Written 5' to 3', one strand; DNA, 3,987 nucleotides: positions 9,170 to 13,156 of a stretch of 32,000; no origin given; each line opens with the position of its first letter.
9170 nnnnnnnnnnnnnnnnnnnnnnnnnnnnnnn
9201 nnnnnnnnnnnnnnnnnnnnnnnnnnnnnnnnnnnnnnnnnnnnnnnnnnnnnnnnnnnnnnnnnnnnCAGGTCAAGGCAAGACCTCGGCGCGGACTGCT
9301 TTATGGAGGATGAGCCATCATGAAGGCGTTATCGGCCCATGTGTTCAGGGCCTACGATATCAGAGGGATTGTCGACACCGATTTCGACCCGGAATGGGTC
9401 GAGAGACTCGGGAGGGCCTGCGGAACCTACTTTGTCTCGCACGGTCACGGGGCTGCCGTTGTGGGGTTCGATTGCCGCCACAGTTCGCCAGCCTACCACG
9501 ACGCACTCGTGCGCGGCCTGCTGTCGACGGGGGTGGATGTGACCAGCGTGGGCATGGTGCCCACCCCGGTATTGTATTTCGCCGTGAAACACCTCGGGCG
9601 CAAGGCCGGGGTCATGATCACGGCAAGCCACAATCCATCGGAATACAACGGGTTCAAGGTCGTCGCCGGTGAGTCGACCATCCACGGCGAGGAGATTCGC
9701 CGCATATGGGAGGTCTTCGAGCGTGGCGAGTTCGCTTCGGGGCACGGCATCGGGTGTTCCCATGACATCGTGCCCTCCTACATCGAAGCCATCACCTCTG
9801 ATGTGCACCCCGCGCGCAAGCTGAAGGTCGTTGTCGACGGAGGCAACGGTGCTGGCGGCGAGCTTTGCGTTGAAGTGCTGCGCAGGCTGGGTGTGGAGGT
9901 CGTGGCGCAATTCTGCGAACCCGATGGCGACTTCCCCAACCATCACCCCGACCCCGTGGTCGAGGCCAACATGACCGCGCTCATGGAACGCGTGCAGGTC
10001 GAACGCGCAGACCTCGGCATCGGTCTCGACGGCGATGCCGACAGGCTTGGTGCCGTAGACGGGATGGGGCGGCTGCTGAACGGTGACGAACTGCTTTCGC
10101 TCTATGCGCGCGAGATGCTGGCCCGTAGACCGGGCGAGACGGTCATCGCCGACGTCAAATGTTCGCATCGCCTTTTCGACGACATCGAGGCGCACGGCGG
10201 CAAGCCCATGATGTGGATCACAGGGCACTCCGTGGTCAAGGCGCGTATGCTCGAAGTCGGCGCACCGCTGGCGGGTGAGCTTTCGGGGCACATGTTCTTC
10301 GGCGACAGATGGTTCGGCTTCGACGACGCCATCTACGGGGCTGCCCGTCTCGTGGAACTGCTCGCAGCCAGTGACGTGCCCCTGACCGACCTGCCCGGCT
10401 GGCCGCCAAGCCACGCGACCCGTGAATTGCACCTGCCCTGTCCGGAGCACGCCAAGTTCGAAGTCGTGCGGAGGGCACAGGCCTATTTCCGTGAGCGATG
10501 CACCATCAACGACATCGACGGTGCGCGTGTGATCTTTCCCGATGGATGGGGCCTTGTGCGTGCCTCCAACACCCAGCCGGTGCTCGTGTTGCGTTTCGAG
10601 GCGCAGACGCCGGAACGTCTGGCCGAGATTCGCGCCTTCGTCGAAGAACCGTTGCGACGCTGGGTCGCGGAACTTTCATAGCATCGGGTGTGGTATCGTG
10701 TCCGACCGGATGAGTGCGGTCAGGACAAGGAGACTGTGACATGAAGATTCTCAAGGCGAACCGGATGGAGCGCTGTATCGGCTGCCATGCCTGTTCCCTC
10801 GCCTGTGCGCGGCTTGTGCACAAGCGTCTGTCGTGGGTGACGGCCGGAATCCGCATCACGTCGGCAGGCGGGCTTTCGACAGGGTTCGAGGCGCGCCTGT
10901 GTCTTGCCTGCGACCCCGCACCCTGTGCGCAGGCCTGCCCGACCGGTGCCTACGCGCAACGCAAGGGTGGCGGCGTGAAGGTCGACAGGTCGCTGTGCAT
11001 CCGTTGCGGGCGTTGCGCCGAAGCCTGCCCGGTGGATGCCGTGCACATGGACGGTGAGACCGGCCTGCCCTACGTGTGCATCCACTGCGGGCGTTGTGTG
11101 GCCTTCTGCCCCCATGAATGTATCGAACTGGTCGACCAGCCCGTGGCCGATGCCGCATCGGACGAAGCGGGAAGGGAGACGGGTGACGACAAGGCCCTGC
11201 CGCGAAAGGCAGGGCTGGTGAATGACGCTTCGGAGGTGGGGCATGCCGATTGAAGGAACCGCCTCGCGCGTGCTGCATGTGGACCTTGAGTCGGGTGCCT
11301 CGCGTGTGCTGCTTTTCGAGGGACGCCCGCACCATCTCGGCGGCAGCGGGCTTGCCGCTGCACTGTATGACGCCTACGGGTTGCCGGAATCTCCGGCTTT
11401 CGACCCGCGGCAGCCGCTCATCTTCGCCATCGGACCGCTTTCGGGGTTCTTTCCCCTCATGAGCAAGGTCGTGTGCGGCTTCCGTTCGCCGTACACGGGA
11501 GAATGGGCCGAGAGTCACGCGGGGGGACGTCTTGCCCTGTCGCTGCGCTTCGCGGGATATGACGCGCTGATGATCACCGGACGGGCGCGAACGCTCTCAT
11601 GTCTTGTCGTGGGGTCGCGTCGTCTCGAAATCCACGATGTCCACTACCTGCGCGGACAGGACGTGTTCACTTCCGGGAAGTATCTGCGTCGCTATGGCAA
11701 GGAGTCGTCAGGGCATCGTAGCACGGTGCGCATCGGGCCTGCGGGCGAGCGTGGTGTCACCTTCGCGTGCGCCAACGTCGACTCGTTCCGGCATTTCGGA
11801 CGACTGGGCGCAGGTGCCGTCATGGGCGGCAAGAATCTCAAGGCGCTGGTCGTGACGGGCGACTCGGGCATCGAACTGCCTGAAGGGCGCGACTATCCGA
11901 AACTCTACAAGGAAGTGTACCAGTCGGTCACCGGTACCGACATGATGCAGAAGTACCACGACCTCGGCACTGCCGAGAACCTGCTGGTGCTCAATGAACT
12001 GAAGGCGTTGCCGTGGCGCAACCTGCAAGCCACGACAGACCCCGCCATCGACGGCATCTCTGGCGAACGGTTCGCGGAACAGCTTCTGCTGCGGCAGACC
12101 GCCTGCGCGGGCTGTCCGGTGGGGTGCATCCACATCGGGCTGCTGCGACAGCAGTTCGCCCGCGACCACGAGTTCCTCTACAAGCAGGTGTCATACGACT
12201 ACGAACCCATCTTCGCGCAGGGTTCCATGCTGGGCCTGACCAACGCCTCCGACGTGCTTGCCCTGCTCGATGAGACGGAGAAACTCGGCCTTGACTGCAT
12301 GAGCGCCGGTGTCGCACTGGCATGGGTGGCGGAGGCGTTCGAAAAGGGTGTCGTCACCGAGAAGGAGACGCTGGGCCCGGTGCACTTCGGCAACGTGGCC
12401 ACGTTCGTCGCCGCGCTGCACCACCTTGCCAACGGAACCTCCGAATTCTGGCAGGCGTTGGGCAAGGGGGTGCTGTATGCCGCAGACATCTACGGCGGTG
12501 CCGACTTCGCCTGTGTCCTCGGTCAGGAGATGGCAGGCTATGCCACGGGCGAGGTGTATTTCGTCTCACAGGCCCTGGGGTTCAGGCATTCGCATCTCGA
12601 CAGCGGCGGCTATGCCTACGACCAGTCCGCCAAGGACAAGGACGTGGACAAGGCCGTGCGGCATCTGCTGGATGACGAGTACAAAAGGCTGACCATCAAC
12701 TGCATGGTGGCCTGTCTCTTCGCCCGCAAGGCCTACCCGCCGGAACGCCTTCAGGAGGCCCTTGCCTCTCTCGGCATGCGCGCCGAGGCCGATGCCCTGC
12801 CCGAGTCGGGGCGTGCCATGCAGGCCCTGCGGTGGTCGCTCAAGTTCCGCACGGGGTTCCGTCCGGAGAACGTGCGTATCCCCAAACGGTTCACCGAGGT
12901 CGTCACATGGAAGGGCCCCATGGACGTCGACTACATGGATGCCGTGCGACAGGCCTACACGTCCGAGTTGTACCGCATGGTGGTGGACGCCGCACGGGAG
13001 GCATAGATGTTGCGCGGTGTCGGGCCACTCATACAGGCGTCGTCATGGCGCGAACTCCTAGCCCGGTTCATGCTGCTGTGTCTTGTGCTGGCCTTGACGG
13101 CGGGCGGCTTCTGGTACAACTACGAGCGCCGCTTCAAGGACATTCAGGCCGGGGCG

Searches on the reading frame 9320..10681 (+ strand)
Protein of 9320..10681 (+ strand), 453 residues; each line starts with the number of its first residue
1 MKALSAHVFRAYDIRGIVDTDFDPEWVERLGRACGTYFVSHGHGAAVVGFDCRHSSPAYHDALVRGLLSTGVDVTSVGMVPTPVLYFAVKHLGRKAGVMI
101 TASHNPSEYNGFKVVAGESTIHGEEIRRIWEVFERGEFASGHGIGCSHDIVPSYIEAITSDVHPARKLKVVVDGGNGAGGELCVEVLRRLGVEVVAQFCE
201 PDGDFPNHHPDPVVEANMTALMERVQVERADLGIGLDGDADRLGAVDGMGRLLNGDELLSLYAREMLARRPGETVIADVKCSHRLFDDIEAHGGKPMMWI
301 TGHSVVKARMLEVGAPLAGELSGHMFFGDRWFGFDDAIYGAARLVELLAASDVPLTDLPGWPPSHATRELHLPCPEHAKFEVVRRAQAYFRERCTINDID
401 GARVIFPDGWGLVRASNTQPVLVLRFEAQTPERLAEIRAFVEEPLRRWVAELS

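Call 59: search_protein_families(library=pfam, proteins=[window:9320-10681:+], max_evalue=0.00001)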
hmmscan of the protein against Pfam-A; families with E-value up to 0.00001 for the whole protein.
window:9320-10681:+ (453 aa): 4 families
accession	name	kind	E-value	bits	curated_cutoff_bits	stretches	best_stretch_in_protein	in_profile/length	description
PF02878.22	PGM_PMM_I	-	2.8e-37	127.9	22.5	1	8-138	3-136/138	Phosphoglucomutase/phosphomannomutase, alpha/beta/alpha domain I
PF02879.22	PGM_PMM_II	-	6.1e-27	94.6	29.3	1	153-250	2-103/103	Phosphoglucomutase/phosphomannomutase, alpha/beta/alpha domain II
PF02880.22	PGM_PMM_III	-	2.5e-20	73.2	20.7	1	254-358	1-107/115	Phosphoglucomutase/phosphomannomutase, alpha/beta/alpha domain III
PF00408.26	PGM_PMM_IV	-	2e-14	53.8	23.1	1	372-442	4-66/68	Phosphoglucomutase/phosphomannomutase, C-terminal domain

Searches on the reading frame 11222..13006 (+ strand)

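Call 59: search_protein_families(library=pfam, proteins=[window:11222-13006:+], max_evalue=0.00001)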
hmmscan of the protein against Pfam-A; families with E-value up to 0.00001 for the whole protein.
window:11222-13006:+ (594 aa): 2 families
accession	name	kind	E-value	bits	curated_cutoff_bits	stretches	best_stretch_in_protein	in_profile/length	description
PF02730.20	AFOR_N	-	2.6e-55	187.7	29.8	1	16-213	2-198/199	Aldehyde ferredoxin oxidoreductase, N-terminal domain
PF01314.23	AFOR_C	-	7.4e-49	167.3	27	1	228-572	2-354/385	Aldehyde ferredoxin oxidoreductase, domains 2 & 3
